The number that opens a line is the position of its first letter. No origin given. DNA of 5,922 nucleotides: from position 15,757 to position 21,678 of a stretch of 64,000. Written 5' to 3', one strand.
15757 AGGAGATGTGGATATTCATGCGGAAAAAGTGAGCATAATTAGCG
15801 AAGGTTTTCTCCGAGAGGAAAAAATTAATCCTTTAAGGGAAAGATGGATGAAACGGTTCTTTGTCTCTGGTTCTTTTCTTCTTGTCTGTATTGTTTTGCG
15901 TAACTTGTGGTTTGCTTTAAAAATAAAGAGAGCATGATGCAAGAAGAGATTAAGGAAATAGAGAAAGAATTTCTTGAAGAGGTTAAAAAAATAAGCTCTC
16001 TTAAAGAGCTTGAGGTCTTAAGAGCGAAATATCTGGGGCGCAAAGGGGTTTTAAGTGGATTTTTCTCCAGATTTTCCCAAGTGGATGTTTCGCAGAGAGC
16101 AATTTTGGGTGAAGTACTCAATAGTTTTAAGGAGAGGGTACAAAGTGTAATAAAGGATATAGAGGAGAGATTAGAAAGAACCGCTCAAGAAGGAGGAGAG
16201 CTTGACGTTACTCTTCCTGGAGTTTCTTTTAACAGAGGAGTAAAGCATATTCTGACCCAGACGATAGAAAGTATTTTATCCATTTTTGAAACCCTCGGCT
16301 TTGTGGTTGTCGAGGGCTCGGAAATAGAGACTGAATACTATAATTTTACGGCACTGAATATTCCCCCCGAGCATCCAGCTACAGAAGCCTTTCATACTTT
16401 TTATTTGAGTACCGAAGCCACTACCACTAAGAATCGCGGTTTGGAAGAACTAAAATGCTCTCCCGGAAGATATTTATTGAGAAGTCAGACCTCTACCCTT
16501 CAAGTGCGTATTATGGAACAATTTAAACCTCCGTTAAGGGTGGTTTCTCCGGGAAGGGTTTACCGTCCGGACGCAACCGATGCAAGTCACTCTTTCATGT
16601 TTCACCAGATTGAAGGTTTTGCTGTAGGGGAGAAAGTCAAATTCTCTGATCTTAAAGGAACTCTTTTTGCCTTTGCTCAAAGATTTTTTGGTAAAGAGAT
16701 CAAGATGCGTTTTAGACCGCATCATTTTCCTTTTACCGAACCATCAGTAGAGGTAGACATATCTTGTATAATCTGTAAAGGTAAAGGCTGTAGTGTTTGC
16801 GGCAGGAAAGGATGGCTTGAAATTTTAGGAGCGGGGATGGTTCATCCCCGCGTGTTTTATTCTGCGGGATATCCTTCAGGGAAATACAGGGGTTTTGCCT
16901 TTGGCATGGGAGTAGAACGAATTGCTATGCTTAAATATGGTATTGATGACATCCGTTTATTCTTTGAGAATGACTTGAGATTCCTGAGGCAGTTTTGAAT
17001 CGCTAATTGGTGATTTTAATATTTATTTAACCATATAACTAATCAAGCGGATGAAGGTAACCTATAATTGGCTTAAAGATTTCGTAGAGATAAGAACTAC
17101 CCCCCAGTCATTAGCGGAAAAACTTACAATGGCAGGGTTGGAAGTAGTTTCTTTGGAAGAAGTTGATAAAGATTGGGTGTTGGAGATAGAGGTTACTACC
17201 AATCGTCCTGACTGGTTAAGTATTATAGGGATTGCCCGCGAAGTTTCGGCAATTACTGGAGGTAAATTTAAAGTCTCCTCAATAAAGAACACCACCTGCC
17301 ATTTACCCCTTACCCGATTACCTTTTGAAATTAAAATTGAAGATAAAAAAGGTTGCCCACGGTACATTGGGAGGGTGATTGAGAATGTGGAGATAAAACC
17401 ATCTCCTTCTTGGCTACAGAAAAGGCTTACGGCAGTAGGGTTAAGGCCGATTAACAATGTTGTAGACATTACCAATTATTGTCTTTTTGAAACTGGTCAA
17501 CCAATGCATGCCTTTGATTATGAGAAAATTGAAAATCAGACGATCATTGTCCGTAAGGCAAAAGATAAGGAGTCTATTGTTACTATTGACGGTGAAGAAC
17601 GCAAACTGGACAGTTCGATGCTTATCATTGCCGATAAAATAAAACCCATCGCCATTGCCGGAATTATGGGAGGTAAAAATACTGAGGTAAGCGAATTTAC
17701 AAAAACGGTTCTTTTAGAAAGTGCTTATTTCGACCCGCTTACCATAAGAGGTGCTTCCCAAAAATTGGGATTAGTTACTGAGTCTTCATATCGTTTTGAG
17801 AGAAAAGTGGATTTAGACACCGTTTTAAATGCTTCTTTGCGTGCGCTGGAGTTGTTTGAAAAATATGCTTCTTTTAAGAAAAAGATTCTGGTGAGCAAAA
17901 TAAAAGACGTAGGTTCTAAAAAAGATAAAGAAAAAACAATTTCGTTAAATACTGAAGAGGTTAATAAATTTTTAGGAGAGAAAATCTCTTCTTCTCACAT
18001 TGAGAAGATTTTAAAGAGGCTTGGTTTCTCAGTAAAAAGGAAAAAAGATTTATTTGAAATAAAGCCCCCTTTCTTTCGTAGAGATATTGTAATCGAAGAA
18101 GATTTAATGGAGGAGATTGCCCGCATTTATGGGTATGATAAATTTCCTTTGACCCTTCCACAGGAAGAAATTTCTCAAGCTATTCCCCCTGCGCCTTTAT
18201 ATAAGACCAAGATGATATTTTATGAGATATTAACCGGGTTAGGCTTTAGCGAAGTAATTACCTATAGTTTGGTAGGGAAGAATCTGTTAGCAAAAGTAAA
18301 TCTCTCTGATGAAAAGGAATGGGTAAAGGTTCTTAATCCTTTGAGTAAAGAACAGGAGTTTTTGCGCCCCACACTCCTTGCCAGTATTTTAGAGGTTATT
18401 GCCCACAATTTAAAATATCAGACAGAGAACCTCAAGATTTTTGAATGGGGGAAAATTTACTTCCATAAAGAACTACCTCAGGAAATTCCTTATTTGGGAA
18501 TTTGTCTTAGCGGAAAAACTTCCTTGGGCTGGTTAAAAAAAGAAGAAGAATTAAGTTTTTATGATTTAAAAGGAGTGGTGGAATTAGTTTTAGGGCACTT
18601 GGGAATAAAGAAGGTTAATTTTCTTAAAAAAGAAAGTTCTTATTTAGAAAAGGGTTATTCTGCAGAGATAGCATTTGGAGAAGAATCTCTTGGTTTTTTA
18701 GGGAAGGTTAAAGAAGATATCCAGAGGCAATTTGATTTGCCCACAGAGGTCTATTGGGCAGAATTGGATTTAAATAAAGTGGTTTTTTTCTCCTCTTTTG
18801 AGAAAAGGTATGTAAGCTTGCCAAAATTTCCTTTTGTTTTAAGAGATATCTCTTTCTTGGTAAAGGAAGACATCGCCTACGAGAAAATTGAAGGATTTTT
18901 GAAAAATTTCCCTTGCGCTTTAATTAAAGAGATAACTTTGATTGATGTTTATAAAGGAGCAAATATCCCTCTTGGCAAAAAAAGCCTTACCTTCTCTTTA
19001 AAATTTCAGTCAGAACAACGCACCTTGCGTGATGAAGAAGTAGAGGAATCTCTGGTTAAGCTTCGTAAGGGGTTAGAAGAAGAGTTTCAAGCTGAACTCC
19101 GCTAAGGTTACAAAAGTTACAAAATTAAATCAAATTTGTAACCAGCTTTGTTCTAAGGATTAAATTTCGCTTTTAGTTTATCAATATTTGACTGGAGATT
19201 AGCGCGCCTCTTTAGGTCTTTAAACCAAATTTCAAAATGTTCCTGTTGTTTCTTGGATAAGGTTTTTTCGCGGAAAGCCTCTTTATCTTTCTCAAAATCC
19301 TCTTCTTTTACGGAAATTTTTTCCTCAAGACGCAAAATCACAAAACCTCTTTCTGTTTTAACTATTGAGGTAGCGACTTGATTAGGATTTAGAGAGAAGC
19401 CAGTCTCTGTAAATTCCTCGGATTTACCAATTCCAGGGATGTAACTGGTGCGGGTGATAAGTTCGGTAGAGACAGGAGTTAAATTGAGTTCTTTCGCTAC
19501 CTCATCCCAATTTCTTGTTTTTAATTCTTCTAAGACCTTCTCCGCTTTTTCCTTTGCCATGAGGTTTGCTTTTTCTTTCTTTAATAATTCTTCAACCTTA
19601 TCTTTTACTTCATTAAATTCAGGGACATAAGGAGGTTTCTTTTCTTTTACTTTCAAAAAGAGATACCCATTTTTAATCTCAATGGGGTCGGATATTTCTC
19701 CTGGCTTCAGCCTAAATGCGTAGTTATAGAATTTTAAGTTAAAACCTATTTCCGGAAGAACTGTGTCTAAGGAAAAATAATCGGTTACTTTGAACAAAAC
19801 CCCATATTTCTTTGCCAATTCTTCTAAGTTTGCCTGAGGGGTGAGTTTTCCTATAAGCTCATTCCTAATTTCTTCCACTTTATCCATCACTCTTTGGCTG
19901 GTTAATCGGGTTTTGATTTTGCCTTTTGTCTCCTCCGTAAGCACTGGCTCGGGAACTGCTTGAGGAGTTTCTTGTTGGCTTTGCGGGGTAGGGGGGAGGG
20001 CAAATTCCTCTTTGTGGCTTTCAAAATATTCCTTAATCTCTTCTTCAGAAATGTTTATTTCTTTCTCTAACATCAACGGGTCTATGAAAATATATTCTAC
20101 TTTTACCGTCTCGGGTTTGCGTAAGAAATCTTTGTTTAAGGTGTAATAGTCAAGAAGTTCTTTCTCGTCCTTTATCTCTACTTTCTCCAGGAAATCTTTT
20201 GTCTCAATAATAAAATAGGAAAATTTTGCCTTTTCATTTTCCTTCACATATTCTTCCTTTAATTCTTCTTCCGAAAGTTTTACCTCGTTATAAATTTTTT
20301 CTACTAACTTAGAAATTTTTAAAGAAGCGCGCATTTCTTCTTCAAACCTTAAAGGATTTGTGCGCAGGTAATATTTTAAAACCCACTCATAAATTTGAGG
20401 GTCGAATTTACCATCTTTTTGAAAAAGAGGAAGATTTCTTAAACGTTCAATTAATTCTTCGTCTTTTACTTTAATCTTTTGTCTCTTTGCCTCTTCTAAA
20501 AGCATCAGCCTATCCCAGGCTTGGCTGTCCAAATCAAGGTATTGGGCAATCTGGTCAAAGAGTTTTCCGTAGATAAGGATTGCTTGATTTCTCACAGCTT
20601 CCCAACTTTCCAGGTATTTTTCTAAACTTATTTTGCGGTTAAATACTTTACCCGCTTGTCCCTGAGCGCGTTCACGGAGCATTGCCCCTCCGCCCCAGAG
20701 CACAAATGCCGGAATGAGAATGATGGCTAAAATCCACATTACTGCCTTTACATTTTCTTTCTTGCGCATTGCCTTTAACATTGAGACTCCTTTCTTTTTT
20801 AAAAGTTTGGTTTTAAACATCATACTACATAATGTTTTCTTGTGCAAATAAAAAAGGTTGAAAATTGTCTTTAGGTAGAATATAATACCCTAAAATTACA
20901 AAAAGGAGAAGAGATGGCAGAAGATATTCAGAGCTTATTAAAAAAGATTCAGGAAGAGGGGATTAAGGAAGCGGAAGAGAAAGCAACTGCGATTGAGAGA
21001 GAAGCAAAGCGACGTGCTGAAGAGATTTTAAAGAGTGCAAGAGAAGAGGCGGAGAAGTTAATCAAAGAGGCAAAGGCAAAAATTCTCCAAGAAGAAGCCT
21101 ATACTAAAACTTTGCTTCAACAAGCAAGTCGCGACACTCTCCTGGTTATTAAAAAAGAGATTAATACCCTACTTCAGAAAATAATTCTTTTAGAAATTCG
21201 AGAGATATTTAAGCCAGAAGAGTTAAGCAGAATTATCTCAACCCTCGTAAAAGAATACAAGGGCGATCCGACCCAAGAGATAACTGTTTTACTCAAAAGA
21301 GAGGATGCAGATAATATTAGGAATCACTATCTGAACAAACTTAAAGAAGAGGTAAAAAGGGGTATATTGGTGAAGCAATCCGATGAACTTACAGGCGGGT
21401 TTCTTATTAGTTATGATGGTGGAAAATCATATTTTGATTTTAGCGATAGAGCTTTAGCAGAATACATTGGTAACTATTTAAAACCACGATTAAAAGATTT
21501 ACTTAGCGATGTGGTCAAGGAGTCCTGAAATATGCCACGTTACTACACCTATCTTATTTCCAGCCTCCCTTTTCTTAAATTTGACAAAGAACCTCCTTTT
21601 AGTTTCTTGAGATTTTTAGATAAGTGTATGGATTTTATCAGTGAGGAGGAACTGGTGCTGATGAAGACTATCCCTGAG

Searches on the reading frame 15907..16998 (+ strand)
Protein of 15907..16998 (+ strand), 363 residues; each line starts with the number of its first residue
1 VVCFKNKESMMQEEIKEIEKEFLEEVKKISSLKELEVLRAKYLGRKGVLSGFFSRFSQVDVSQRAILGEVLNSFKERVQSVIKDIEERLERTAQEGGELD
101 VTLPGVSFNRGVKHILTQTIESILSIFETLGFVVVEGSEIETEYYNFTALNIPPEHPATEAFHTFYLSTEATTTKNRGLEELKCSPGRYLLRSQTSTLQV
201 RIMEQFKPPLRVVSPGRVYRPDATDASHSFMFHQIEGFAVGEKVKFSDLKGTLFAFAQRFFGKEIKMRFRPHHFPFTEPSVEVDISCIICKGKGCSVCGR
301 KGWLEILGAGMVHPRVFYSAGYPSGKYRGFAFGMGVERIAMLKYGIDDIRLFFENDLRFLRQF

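Call 49: search_protein_families(library=pfam, proteins=[window:15907-16998:+], max_evalue=0.0001)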
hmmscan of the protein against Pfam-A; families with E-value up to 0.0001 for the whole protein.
window:15907-16998:+ (363 aa): 2 families
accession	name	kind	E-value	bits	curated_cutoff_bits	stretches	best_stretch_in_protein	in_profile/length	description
PF01409.25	tRNA-synt_2d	-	1e-94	317.1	19.8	1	99-363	2-246/246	tRNA synthetases class II core domain (F)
PF02912.23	Phe_tRNA-synt_N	-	9.7e-14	51.5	22.3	1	30-95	1-66/69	Aminoacyl tRNA synthetase class II, N-terminal domain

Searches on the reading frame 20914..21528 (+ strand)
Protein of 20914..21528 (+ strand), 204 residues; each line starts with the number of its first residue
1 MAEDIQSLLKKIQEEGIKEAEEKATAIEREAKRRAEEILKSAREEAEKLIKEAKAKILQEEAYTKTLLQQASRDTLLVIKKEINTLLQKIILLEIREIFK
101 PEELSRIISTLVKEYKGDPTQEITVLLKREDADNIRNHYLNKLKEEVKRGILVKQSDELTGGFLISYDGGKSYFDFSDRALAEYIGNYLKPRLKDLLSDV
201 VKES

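Call 49: search_protein_families(library=pfam, proteins=[window:20914-21528:+], max_evalue=0.0001)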
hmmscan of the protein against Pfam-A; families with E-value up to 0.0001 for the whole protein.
window:20914-21528:+ (204 aa): 1 family
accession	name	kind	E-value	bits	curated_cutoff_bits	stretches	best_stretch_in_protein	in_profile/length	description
PF01991.23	vATP-synt_E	-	8.2e-05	22.6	24.2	0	18-163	4-164/199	ATP synthase (E/31 kDa) subunit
